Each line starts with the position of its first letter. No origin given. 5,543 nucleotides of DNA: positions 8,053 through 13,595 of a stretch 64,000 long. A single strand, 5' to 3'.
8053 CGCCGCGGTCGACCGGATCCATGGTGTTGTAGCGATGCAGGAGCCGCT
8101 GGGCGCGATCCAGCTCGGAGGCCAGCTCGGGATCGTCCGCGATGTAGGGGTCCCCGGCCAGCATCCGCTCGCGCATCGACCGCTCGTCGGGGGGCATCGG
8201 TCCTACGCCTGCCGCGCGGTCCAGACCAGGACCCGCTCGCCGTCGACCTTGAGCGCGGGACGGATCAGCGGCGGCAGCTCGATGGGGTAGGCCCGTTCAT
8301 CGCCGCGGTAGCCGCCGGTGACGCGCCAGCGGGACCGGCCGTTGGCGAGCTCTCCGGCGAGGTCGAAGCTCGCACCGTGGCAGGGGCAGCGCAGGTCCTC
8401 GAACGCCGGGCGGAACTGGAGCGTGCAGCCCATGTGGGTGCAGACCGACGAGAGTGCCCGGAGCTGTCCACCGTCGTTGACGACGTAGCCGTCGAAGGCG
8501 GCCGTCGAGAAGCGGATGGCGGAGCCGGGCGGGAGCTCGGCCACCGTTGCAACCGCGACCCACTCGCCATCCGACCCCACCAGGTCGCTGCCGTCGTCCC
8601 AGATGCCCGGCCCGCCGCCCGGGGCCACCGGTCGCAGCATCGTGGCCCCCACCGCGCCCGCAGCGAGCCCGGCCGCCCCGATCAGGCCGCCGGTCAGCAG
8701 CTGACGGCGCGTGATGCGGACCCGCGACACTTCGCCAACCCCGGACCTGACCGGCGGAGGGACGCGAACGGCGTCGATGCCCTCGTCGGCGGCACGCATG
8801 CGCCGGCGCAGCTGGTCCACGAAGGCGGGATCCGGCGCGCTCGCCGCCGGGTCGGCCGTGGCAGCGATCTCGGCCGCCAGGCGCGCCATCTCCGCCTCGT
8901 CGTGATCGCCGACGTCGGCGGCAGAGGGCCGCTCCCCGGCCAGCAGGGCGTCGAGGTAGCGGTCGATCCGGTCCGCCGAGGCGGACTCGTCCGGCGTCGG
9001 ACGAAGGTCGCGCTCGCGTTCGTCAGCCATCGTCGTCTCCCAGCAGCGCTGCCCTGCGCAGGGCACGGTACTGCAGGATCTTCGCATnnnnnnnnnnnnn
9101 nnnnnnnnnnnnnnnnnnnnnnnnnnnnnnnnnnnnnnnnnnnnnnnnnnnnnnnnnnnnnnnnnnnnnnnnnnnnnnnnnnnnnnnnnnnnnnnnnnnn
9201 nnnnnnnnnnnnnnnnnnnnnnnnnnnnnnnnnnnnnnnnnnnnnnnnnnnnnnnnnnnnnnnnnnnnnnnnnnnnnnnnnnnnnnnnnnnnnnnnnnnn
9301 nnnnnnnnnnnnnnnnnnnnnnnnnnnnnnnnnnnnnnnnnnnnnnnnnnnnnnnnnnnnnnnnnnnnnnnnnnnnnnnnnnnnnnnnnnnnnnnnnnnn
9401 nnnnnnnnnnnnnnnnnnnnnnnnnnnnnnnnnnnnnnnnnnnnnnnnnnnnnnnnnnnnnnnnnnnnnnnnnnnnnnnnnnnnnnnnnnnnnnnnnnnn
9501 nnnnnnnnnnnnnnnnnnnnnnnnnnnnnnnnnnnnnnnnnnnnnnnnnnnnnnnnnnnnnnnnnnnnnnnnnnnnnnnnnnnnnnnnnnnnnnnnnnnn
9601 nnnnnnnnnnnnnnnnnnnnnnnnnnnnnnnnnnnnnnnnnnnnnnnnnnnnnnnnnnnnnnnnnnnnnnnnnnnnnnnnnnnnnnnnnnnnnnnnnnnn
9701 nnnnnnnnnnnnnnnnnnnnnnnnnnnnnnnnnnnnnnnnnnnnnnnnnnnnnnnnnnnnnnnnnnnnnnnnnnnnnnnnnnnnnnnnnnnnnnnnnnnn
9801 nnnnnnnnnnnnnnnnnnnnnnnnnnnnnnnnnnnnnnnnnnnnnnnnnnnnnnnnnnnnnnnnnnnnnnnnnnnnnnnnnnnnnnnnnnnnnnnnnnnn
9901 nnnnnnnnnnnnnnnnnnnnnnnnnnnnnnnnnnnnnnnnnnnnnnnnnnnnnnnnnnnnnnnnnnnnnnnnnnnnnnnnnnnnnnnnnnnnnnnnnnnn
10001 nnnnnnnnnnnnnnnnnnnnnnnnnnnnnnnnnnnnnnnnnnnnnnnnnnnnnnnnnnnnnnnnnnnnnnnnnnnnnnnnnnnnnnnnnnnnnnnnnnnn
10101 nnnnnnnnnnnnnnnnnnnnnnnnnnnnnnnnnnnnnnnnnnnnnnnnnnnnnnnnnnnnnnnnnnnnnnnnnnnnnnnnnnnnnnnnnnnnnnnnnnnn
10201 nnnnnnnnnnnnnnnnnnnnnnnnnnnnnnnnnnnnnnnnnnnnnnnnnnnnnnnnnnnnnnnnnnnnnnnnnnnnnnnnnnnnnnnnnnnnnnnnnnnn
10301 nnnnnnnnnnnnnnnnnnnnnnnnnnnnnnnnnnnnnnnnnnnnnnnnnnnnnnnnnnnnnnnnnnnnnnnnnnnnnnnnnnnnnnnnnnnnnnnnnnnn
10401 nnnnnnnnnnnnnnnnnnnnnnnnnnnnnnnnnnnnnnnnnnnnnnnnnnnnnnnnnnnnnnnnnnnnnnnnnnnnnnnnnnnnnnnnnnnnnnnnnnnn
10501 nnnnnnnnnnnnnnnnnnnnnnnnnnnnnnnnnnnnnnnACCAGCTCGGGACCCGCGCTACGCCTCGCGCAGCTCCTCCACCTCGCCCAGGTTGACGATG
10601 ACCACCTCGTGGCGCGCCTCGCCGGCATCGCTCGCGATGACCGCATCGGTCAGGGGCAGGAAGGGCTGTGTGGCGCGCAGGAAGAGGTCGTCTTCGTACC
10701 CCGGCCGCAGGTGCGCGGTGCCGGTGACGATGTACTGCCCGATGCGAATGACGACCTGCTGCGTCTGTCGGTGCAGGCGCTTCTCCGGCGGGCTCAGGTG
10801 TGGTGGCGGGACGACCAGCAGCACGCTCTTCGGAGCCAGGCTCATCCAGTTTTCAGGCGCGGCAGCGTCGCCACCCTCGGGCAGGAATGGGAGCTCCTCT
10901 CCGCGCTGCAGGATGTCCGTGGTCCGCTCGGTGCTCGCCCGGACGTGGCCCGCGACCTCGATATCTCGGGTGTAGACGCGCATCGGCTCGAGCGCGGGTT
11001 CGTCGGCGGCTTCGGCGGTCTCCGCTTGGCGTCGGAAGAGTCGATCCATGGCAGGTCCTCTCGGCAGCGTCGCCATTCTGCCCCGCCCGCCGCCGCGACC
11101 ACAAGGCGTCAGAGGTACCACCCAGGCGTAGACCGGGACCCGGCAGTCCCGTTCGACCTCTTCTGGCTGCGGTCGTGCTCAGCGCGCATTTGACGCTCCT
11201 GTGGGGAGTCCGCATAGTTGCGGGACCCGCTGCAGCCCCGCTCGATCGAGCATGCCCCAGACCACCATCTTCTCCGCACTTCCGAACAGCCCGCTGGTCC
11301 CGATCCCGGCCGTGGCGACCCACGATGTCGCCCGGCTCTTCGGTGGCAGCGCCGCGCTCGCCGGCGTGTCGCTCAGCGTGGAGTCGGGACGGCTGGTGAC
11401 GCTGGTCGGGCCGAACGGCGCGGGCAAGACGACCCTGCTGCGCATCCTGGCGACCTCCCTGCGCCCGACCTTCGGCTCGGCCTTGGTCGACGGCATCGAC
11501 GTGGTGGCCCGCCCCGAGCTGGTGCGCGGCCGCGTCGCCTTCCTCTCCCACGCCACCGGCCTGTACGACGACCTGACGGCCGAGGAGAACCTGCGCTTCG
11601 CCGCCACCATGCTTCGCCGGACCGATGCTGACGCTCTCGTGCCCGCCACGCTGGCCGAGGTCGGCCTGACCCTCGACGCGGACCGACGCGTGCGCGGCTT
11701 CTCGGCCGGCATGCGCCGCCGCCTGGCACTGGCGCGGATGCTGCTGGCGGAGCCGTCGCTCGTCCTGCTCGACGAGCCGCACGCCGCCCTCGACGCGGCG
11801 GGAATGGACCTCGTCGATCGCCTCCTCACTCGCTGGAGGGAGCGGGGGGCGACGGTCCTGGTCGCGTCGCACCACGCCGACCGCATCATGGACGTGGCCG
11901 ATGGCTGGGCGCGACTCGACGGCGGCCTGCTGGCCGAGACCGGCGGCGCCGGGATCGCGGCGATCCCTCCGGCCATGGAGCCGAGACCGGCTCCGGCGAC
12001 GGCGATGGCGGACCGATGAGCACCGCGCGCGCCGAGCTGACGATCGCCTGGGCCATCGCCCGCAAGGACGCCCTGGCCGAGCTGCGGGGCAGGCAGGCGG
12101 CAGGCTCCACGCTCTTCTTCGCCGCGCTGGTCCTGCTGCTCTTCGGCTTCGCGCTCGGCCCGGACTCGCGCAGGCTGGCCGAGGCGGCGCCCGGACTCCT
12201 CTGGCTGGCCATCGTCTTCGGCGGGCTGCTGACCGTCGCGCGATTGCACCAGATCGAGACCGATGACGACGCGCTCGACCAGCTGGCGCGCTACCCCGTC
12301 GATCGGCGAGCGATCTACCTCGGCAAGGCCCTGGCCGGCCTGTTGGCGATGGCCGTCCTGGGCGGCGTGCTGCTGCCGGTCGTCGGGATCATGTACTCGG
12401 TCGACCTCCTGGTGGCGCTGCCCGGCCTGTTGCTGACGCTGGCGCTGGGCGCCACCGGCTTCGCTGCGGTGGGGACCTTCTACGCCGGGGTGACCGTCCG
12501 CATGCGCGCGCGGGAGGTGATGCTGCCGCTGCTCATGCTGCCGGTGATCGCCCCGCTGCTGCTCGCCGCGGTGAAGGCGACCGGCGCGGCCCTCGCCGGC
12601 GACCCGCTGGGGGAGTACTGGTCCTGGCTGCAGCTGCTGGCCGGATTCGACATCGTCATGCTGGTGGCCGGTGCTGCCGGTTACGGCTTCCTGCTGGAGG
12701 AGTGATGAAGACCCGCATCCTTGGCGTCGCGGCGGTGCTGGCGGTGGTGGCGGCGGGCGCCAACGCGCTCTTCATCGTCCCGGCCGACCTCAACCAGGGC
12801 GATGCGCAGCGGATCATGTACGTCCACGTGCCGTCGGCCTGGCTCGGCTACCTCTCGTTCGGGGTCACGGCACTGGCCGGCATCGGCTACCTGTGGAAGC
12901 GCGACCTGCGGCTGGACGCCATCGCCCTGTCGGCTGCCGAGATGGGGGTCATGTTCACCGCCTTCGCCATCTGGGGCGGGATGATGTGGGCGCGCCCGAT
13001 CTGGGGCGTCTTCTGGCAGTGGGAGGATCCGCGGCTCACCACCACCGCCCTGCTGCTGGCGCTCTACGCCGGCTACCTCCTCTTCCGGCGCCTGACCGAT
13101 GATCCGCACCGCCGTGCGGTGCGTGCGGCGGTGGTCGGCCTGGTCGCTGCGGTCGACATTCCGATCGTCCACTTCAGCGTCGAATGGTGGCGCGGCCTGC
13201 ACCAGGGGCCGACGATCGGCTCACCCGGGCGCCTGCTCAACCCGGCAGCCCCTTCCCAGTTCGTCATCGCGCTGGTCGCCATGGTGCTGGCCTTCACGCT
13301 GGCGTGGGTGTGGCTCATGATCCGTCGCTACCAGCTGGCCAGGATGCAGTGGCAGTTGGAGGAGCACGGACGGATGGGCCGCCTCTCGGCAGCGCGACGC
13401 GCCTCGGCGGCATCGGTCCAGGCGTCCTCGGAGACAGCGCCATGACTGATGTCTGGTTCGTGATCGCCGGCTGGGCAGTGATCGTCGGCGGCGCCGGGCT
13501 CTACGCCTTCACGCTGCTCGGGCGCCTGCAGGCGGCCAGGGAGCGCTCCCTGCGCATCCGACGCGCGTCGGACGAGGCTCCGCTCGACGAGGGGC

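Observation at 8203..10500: HxlR - GAF/fRMsr - ECF sigma - Rieske-domain membrane protein - acetyltransferase operon: candidate redox-sensing anti-sigma factor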

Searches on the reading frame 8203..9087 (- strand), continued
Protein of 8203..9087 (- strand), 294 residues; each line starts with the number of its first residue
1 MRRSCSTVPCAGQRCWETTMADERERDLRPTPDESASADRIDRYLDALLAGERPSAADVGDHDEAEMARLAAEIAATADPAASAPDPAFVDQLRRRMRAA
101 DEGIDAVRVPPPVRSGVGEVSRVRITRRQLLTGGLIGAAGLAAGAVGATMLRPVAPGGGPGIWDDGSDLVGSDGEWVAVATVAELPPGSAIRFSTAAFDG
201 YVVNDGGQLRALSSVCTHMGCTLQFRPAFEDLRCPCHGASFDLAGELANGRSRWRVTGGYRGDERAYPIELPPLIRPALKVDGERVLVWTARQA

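Call 11: search_solved_structures(query=A1, max_evalue=1, show_alignments=2)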
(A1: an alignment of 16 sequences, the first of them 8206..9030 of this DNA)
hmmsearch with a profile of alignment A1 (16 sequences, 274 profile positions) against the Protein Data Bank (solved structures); distinct sequences matched with E-value up to 1: 103 (the best 60 are shown).
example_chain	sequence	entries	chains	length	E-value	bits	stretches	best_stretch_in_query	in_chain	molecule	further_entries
8hn2_A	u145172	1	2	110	3.7e-12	49.4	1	160-231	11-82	Cytochrome b6-f complex iron-sulfur subunit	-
8r3a_B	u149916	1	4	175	3e-11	46.4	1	102-223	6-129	Arsenite oxidase small subunit AioB Rieske [2Fe-2S] cluster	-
5cxm_A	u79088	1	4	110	9.3e-11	44.8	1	152-231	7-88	Cytochrome b6/f complex iron-sulfur subunit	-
9rk4_A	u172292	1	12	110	8e-10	41.7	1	180-226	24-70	Similar to the Rieske Protein II of bc1 complex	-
2e74_D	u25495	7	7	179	3.9e-08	36.2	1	107-231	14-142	Cytochrome b6-f complex iron-sulfur subunit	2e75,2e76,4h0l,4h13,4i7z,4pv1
4aay_B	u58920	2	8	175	4.5e-08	36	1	102-223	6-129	AROB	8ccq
1vf5_D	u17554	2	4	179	5.4e-08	35.7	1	107-231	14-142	RIESKE IRON-SULFUR PROTEIN | Cytochrome b6-f complex iron-sulfur subunit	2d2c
2zt9_D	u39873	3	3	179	1.4e-07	34.3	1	192-231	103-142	Cytochrome b6-f complex iron-sulfur subunit 1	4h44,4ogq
7zxy_D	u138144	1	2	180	2e-07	33.9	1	106-231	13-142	Cytochrome b6-f complex iron-sulfur subunit 2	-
7r0w_D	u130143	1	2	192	2.1e-07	33.8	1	106-231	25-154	Rieske domain, PetC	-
1q90_C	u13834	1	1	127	3e-07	33.3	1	191-231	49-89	Cytochrome B6-F complex iron-sulfur subunit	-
3azc_A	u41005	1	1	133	3.6e-07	33.1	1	183-231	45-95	Cytochrome b6-f complex iron-sulfur subunit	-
8cgs_B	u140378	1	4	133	4.2e-07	32.8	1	187-229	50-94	AioB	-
8cff_B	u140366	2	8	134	4.2e-07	32.8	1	187-229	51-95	Arsenite oxidase subunit AioB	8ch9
9fks_c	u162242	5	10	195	6.4e-07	32.2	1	184-230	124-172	Ubiquinol-cytochrome c reductase iron-sulfur subunit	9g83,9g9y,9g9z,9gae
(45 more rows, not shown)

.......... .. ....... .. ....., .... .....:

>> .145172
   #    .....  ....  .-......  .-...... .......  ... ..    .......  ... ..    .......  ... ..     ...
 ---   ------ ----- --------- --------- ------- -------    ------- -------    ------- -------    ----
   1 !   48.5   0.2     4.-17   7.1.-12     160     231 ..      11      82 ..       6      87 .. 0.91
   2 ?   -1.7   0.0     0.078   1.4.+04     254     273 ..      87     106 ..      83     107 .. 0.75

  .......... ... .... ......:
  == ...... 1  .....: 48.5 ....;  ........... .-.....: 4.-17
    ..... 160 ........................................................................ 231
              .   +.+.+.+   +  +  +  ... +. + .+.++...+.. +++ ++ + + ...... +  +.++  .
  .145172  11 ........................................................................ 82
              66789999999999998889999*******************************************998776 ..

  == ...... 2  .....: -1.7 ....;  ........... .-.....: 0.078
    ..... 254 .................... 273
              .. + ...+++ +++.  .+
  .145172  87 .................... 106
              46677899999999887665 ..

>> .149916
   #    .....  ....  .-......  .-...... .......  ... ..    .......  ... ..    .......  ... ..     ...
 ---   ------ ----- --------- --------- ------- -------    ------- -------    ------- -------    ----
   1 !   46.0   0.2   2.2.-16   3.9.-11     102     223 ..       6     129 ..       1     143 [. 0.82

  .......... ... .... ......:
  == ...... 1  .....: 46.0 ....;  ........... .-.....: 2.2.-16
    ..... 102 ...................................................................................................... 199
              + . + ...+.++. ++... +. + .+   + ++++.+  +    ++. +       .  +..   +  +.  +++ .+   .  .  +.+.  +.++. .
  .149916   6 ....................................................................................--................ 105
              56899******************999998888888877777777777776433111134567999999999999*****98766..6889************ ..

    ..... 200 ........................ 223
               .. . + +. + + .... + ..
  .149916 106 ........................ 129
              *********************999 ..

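Call 22: predict_structure(alignment_id=A2)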
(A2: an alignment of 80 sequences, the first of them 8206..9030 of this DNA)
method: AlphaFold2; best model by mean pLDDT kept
length: 275 residues; sequences in the alignment: 80
mean_pLDDT: 78.0   pTM: 0.50
mean pLDDT of the five models: 78.0, 74.4, 73.8, 70.7, 68.0
residues with pLDDT >= 90: 118; 70-90: 73; 50-70: 38; < 50: 46
segments of 3 or more residues with pLDDT < 50: 1-4, 95-107, 114-142
pLDDT, mean of each block of 10 residues (from residue 1): 53 82 88 88 84 75 61 76 71 48 47 46 34 37 61 94 98 97 98 96 96 96 97 91 91 95 98 91
secondary structure, 60 per line:
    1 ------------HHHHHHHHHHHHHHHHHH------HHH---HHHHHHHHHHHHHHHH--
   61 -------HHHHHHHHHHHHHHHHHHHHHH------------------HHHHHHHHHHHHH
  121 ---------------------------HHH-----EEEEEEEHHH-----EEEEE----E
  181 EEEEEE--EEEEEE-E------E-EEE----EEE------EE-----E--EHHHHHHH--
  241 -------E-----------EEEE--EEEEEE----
elements in order: H13-30 H43-58 H68-89 H108-120 E156-162 E171-175 E180-186 E189-194 E205-207 E212-214 H232-238 E260-263 E266-271

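Call 82: fold_search(model_id=the predicted structure, library=pdb)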
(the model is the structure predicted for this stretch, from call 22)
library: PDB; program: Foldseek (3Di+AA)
matches with E <= 10: 306; with E <= 0.001: 186
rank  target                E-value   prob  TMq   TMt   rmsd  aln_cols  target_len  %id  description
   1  8hn2_A                2.8e-09  1.00  0.32  0.74   3.6       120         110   25  Selenomethionine-labelled soluble domain of Rieske iron-sulfur protein from chlorobaculum tepidum (released 2023-07-05)
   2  3gce                  5.4e-07  1.00  0.30  0.70   3.7       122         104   27  Ferredoxin of carbazole 1,9a-dioxygenase from Nocardioides aromaticivorans IC177 (released 2009-09-15)
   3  5cxm_A                9.7e-07  1.00  0.31  0.82   2.6       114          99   28  Crystal structure of the cyanobacterial plasma membrane Rieske protein PetC3 from Synechocystis PCC 6803 (released 2016-08-03)
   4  8r3a_B                1.0e-06  1.00  0.33  0.63   4.5       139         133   16  NT-26 Arsenite oxidase B F108C-G123C (released 2025-05-21)
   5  8ed4_H                1.7e-06  1.00  0.34  0.66   4.3       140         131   15  Structure of the complex between the arsenite oxidase and its native electron acceptor cytochrome c552 from Pseudorhiz (released 2023-04-12)
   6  5nqd_B                2.1e-06  1.00  0.33  0.64   4.4       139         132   14  Arsenite oxidase AioAB from Rhizobium sp. str. NT-26 mutant AioBF108A (released 2018-05-30)
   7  4aay_B                3.0e-06  1.00  0.33  0.64   4.4       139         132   14  Crystal Structure of the arsenite oxidase protein complex from Rhizobium species strain NT-26 (released 2012-12-12)
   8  9rk4_A                3.8e-06  1.00  0.28  0.65   4.8       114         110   24  Soluble domain of kuste4569, a Rieske iron-sulfur cluster protein from Kuenenia stuttgartiensis (released 2025-11-26)
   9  2yvj_B                4.1e-06  1.00  0.29  0.67   4.1       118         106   20  Crystal structure of the ferredoxin-ferredoxin reductase (BPHA3-BPHA4)complex (released 2007-10-23)
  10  2e4q_C                4.1e-06  1.00  0.29  0.66   5.9       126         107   21  Crystal structure of BphA3 (reduced form) (released 2007-10-16)
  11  6y9d_A                4.6e-06  1.00  0.34  0.27   6.2       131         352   21  Crystal structure of the quaternary ammonium Rieske monooxygenase CntA in complex with substrate L-Carnitine (released 2020-11-18)
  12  8cgs_B                4.6e-06  1.00  0.30  0.59   4.8       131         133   17  Crystal structure of arsenite oxidase from Alcaligenes faecalis (Af Aio) bound to antimony oxyanion (released 2023-07-12)
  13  6zgp_I                5.2e-06  1.00  0.34  0.27   6.2       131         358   21  Crystal structure of the quaternary ammonium Rieske monooxygenase CntA in complex with inhibitor MMV12 (MMV020670) (released 2020-11-18)
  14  6zgp_C                5.8e-06  1.00  0.34  0.27   6.2       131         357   21  Crystal structure of the quaternary ammonium Rieske monooxygenase CntA in complex with inhibitor MMV12 (MMV020670) (released 2020-11-18)
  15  2e4p_A                7.4e-06  1.00  0.30  0.68   5.4       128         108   20  Crystal structure of BphA3 (oxidized form) (released 2007-10-16)
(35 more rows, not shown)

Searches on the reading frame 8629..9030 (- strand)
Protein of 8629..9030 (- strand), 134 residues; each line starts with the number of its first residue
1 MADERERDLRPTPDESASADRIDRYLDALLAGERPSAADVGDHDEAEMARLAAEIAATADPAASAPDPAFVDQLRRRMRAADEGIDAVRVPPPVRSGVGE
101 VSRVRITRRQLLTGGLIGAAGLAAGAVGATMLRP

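Call 18: search_protein_families(library=pfam, proteins=[window:8629-9030:-], max_evalue=10)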
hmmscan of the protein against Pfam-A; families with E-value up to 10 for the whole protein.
seq(134 aa): 2 families
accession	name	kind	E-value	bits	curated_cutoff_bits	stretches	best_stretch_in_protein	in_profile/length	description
PF23675.1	YciZ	-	0.071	13.4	27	1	18-55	9-46/57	YciZ-like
PF10518.14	TAT_signal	-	0.46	11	22.7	1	106-125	2-21/21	TAT (twin-arginine translocation) pathway signal sequence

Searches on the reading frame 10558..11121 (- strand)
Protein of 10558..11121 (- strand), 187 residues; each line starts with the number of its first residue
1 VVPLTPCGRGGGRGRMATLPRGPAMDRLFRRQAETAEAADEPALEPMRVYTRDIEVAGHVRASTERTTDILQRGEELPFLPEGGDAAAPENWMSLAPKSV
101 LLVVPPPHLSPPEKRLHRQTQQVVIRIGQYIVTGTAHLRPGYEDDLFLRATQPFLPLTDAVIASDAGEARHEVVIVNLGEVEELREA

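Call 3: search_protein_families(library=pfam, proteins=[window:10558-11121:-], max_evalue=0.01)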
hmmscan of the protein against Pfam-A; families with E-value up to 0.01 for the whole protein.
window:10558-11121:- (187 aa): 1 family
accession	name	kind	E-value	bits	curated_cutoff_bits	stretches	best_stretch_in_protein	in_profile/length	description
PF20660.2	DUF6812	-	3.7e-06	27.3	27.1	1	133-179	3-51/53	Family of unknown function (DUF6812)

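Call 5: search_protein_families(library=ncbifam, proteins=[window:10558-11121:-], max_evalue=0.01)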
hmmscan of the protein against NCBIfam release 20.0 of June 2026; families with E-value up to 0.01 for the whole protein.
window:10558-11121:- (187 aa): 0 families

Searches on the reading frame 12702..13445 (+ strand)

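Call 71: search_protein_families(library=pfam, proteins=[window:12702-13445:+], max_evalue=0.001)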
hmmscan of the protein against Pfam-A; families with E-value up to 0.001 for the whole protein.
window:12702-13445:+ (247 aa): 1 family
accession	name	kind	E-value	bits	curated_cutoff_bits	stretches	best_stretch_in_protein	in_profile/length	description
PF01578.25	Cytochrom_C_asm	-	2e-29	103.2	29.9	1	10-167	35-212/212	Cytochrome C assembly protein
